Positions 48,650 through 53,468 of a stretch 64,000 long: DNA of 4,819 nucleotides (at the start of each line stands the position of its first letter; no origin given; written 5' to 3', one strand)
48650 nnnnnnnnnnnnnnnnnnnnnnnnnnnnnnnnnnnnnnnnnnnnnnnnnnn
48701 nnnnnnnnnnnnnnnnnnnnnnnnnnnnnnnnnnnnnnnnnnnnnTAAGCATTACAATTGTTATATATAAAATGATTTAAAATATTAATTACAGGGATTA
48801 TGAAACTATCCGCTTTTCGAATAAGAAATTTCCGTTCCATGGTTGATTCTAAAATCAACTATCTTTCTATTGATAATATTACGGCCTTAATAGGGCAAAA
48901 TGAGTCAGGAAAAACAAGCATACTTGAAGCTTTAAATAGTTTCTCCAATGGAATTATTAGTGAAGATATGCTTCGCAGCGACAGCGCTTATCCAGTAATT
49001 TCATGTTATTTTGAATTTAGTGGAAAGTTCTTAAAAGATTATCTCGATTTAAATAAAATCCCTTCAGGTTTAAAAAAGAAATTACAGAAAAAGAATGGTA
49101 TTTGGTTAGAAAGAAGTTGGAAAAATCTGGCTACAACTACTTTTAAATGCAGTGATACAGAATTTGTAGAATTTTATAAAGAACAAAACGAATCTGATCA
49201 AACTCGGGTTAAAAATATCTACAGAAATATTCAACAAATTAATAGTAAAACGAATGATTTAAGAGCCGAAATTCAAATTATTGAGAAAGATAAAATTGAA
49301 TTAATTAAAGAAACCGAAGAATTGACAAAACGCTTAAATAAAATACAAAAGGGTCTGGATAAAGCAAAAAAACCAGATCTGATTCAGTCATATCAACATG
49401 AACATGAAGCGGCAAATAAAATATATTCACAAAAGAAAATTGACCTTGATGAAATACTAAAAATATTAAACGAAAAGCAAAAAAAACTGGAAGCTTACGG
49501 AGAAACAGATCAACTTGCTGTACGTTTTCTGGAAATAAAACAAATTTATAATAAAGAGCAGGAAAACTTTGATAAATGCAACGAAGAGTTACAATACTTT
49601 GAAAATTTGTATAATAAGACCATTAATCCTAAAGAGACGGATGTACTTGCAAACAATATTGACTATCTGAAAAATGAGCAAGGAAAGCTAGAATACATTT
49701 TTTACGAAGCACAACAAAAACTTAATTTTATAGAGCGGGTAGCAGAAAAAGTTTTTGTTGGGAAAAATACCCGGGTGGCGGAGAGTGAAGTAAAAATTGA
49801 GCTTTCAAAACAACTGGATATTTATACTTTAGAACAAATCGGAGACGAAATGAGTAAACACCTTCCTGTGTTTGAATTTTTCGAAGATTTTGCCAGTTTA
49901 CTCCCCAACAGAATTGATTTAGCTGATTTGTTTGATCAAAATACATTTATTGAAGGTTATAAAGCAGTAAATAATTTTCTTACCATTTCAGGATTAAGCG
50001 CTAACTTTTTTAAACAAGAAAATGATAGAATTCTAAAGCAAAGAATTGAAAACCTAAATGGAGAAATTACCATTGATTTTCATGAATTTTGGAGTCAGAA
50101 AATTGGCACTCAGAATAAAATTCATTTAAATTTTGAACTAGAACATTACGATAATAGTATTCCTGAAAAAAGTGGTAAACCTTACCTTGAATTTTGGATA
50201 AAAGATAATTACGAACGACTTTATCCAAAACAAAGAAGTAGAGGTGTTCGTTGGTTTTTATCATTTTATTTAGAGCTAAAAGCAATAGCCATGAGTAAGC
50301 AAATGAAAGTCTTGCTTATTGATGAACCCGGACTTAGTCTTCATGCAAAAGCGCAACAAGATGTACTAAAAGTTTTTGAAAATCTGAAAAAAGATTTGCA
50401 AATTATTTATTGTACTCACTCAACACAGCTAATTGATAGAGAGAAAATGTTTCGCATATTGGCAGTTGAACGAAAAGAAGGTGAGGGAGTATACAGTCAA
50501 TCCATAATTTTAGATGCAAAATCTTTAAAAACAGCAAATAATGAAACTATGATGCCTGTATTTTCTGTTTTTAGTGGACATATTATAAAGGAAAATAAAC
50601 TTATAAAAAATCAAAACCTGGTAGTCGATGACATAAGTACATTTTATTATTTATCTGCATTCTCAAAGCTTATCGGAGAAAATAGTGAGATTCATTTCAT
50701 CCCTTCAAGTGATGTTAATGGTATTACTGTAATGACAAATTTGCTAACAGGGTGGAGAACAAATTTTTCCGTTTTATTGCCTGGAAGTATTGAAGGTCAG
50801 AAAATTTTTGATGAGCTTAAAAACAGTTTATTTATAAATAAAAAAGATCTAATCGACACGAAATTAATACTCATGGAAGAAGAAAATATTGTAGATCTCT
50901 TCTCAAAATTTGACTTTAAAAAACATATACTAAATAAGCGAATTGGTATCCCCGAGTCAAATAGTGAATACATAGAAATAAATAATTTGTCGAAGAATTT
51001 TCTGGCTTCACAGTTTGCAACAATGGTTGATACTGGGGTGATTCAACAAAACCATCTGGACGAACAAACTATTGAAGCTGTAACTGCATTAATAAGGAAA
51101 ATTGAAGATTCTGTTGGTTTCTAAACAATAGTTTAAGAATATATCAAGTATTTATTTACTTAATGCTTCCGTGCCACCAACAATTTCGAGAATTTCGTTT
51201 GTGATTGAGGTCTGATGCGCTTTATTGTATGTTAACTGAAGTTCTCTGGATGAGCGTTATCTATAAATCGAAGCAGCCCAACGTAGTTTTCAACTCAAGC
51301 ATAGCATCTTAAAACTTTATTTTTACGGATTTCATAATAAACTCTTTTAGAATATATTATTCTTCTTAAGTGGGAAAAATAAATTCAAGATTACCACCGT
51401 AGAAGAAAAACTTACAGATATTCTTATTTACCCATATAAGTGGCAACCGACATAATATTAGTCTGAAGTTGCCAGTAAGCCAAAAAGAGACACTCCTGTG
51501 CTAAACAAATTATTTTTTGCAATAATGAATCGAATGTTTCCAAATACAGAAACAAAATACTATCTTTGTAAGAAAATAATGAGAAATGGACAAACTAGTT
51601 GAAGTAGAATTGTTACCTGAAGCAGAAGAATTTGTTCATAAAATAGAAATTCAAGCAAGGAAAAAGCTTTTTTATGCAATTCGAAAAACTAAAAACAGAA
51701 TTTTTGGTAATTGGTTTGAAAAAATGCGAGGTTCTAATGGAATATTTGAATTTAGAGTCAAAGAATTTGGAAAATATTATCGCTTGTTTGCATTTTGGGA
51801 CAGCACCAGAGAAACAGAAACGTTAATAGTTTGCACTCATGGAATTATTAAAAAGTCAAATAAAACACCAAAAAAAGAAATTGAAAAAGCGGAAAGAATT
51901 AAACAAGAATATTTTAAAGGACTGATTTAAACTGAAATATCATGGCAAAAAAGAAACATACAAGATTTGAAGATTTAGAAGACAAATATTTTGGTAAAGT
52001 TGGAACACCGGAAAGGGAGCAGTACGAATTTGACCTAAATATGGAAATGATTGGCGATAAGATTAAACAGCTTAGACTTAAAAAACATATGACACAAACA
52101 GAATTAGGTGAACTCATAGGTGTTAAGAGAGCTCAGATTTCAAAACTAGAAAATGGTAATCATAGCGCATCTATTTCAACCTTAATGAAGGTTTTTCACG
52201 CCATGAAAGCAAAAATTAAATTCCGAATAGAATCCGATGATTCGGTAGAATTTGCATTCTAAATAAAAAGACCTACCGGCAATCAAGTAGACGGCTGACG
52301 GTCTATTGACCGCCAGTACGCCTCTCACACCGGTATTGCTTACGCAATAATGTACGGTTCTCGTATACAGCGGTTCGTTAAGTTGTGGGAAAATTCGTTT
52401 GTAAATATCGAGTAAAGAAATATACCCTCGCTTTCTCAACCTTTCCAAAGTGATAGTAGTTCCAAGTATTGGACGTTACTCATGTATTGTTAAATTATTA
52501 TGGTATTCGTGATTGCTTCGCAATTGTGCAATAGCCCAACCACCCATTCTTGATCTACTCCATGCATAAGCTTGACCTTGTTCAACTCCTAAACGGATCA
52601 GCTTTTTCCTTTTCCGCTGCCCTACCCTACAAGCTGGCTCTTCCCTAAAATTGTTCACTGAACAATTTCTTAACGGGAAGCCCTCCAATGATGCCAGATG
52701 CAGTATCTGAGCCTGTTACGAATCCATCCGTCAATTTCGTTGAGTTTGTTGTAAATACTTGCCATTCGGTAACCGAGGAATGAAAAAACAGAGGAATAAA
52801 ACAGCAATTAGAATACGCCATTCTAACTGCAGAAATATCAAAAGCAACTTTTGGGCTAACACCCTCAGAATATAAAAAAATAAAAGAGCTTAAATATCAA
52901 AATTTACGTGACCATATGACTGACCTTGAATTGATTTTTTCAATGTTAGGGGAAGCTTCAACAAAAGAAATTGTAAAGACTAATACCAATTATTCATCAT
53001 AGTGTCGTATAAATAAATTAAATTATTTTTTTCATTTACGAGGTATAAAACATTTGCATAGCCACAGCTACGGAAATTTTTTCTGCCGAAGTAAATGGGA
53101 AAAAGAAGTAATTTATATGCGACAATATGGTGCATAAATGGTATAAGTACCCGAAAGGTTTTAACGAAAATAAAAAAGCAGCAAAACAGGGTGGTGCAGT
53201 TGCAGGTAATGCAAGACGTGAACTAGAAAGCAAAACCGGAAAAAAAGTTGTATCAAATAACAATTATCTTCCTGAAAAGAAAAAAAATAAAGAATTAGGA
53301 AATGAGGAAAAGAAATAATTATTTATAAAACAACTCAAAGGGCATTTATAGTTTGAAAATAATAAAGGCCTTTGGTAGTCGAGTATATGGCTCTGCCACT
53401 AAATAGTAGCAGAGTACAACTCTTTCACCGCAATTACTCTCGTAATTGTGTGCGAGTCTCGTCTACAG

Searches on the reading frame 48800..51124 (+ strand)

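Call 7: search_protein_families(library=pfam, proteins=[window:48800-51124:+], max_evalue=0.01)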
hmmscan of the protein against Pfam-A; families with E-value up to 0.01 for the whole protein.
window:48800-51124:+ (774 aa): 5 families
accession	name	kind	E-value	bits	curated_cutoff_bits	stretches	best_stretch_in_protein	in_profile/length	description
PF13175.12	AAA_15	-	9.7e-19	68.6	32.1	1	1-545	1-374/374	AAA ATPase domain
PF13304.12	AAA_21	-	1.2e-12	49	27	2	247-546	48-304/304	AAA domain, putative AbiEii toxin, Type IV TA system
PF02463.25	SMC_N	-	4.6e-10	39.7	40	1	3-68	2-66/220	RecF/RecN/SMC N terminal domain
PF25014.1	NET2A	-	0.00089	19.6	33.1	1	142-223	153-232/235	NET2A-like domain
PF13514.12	AAA_27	-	0.0045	17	22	1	1-52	1-53/206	AAA domain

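Call 26: search_protein_families(library=padloc, proteins=[window:48800-51124:+], max_evalue=0.01)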
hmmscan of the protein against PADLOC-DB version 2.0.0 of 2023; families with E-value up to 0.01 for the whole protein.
window:48800-51124:+ (774 aa): 58 families (the best 25 are shown)
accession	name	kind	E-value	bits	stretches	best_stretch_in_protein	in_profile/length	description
PDLC02979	AriA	-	1e-22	79.5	2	405-545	241-373/373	-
PDLC02358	Old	-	1.3e-19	68.5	2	498-583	281-367/578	Old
PDLC02335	AbiLi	-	1.9e-14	51.4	1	3-561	50-255/326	AbiLi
PDLC04178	HEC-01A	-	4.2e-14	50.4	2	497-564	283-352/399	-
PDLC02980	AriA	-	4.3e-14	51.2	2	255-546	56-304/304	-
PDLC00271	PtuA1|PtuA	-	3.1e-13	48.1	2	1-51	1-49/421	AAA ATPase domain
PDLC00278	PtuA1|PtuA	-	5.1e-13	47.1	2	495-556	281-342/436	AAA ATPase domain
PDLC02913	ATPase_I-A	-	4.1e-12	44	2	504-611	366-469/508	-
PDLC00310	PtuA1|PtuA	-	1.8e-11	41.8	2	493-602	282-389/443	AAA ATPase domain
PDLC04175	HEC-01A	-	3.5e-11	40.7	2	496-566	263-333/363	-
PDLC00096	GajA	-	3.8e-11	40.4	2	496-561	283-353/630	AAA ATPase domain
PDLC00094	GajA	-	1.2e-10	38.5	1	1-47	1-44/569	AAA ATPase domain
PDLC00298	PtuA1|PtuA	-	1.4e-10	38.8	2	500-571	280-351/423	AAA ATPase domain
PDLC00289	PtuA1|PtuA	-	1.8e-10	38.5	1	499-559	246-306/404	AAA ATPase domain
PDLC00299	PtuA1|PtuA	-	2.1e-10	38.2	2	3-48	55-98/535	AAA ATPase domain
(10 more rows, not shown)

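Call 27: search_protein_families(library=ncbifam, proteins=[window:48800-51124:+], max_evalue=0.01)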
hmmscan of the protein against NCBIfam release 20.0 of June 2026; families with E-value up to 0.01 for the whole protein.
window:48800-51124:+ (774 aa): 41 families (the best 25 are shown)
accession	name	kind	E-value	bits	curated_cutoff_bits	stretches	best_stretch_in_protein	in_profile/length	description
NF041760.1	PtuA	equivalog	3.2e-09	36.3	500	2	2-47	51-94/524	retron Ec78 anti-phage system effector ATPase PtuA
TIGR00972.1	3a0107s01c2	equivalog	8.8e-09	35.1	343.2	1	497-547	158-208/248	phosphate ABC transporter ATP-binding protein PstB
TIGR00611.2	recf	equivalog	6.3e-07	28.9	172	1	4-51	2-47/339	DNA replication/repair protein RecF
NF040873.1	AztA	equivalog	1.9e-06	27.6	220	1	495-548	131-185/191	zinc ABC transporter ATP-binding protein AztA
NF003034.1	PRK03918.1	equivalog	2.5e-06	25.8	700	1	1-45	1-43/878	DNA double-strand break repair ATPase Rad50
NF008379.0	PRK11174.1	equivalog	2e-05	23.5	684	1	495-554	497-554/588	heme ABC transporter permease/ATP-binding protein CydD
TIGR02673.1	FtsE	equivalog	2.2e-05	24.2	264.85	1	495-557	149-211/214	cell division ATP-binding protein FtsE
NF010069.0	PRK13549.1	equivalog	7.6e-05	21.3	699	1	495-543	155-204/513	xylose ABC transporter ATP-binding protein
TIGR03608.1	L_ocin_972_ABC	subfamily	8e-05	22.2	254.85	1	497-547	148-199/206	putative bacteriocin export ABC transporter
TIGR02857.1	CydD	equivalog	9.6e-05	21.5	435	1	497-547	472-522/529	thiol reductant ABC exporter subunit CydD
NF010155.0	PRK13634.1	equivalog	0.00011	21.6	413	1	500-543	162-207/290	energy-coupling factor ABC transporter ATP-binding protein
NF010068.0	PRK13548.1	equivalog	0.00011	21.4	261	0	498-536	158-197/261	heme ABC transporter ATP-binding protein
TIGR02142.1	modC_ABC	equivalog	0.00016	21.1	285.05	0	500-547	148-197/353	molybdenum ABC transporter ATP-binding protein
TIGR01166.1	cbiO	subfamily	0.00018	21.1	211.8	0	496-545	140-190/190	cobalt ABC transporter, ATP-binding protein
NF045487.1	ASRP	equivalog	0.00026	19.7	300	0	117-297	117-286/593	archaea-specific SMC-related protein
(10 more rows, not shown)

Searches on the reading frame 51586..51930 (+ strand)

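Call 7: search_protein_families(library=pfam, proteins=[window:51586-51930:+], max_evalue=0.01)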
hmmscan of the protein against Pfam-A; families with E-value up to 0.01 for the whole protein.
window:51586-51930:+ (114 aa): 1 family
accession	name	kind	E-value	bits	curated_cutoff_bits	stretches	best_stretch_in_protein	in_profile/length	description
PF05973.20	Gp49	-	1.4e-13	51.1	23.9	1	18-105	4-88/90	Phage derived protein Gp49-like (DUF891)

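Call 26: search_protein_families(library=padloc, proteins=[window:51586-51930:+], max_evalue=0.01)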
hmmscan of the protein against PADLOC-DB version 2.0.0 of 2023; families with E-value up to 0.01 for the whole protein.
window:51586-51930:+ (114 aa): 1 family
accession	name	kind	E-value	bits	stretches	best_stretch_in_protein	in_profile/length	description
PDLC03886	NsnC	-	2.2e-07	28.6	1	50-109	234-289/293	-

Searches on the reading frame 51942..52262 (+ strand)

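Call 7: search_protein_families(library=pfam, proteins=[window:51942-52262:+], max_evalue=0.01)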
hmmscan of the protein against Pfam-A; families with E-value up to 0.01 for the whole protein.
window:51942-52262:+ (106 aa): 6 families
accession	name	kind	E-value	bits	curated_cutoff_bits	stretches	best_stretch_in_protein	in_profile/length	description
PF01381.28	HTH_3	-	3e-13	50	23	1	41-88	1-48/55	Helix-turn-helix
PF13560.12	HTH_31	-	6.1e-07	30.1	27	1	38-80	3-46/64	Helix-turn-helix domain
PF13443.12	HTH_26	-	1.5e-06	28.8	22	1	40-88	1-50/63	Cro/C1-type HTH DNA-binding domain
PF13744.12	HTH_37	-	1.1e-05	25.6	27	1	40-97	22-80/80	Helix-turn-helix domain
PF12844.13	HTH_19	-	1.2e-05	25.6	30.2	1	38-84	1-47/64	Helix-turn-helix domain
PF15731.11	MqsA_antitoxin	-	0.0016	19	30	1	31-86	63-118/131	Antitoxin component of bacterial toxin-antitoxin system, MqsA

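Call 26: search_protein_families(library=padloc, proteins=[window:51942-52262:+], max_evalue=0.01)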
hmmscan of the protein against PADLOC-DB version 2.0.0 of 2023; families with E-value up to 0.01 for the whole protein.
window:51942-52262:+ (106 aa): 25 families
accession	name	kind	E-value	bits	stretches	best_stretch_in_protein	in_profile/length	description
PDLC02926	HTH_VI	-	4.6e-11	40.8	1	36-89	1-54/92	-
PDLC03952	RmrA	-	2.8e-10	37.6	1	33-99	19-85/395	-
PDLC03947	RmrA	-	1.8e-09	34.9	1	33-96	8-71/383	-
PDLC03954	RmrA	-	2.4e-09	34.6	1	36-100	10-74/380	-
PDLC04142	capH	-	1.2e-08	34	1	34-101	4-71/103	capH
PDLC03944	RmrA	-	1.9e-08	31.8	1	33-100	3-70/384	-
PDLC03951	RmrA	-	5.3e-08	30.2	1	38-96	10-68/400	-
PDLC03665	Control_protein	-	6.1e-08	30.8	1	37-88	9-61/77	control protein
PDLC04762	PDC-M64C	-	1.5e-07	29.4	1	30-93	22-84/97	-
PDLC04760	PDC-M64C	-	3.2e-07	28.6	1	22-92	13-82/93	-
PDLC04775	PDC-M69A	-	1.6e-06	26.6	1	34-92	5-63/113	-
PDLC04758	PDC-M64B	-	1.5e-05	23.4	1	36-92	30-86/123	-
PDLC03945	RmrA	-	2.7e-05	21.5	1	37-99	3-65/394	-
PDLC03946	RmrA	-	3e-05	20.9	1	40-99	6-65/357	-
PDLC03949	RmrA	-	5.4e-05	20.2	1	39-97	5-63/363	-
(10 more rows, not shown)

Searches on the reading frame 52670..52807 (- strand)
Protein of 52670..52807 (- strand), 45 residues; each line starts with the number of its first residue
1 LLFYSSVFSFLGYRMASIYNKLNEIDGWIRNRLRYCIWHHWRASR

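Call 7: search_protein_families(library=pfam, proteins=[window:52670-52807:-], max_evalue=0.01)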
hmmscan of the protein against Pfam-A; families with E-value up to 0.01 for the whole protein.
window:52670-52807:- (45 aa): 1 family
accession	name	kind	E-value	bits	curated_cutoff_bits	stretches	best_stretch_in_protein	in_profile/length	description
PF08388.16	GIIM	-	0.00034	21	23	1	13-43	39-69/80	Group II intron, maturase-specific domain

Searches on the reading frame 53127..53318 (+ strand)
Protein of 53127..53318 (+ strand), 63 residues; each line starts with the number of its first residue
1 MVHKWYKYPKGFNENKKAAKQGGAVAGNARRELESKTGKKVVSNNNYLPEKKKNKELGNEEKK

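Call 7: search_protein_families(library=pfam, proteins=[window:53127-53318:+], max_evalue=0.01)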
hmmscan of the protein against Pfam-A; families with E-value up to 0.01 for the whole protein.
window:53127-53318:+ (63 aa): 0 families

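Call 26: search_protein_families(library=padloc, proteins=[window:53127-53318:+], max_evalue=0.01)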
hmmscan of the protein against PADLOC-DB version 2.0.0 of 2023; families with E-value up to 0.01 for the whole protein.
window:53127-53318:+ (63 aa): 1 family
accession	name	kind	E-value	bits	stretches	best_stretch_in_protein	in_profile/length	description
PDLC04920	PDC-S13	-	1.8e-13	48.4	1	7-60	226-279/286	-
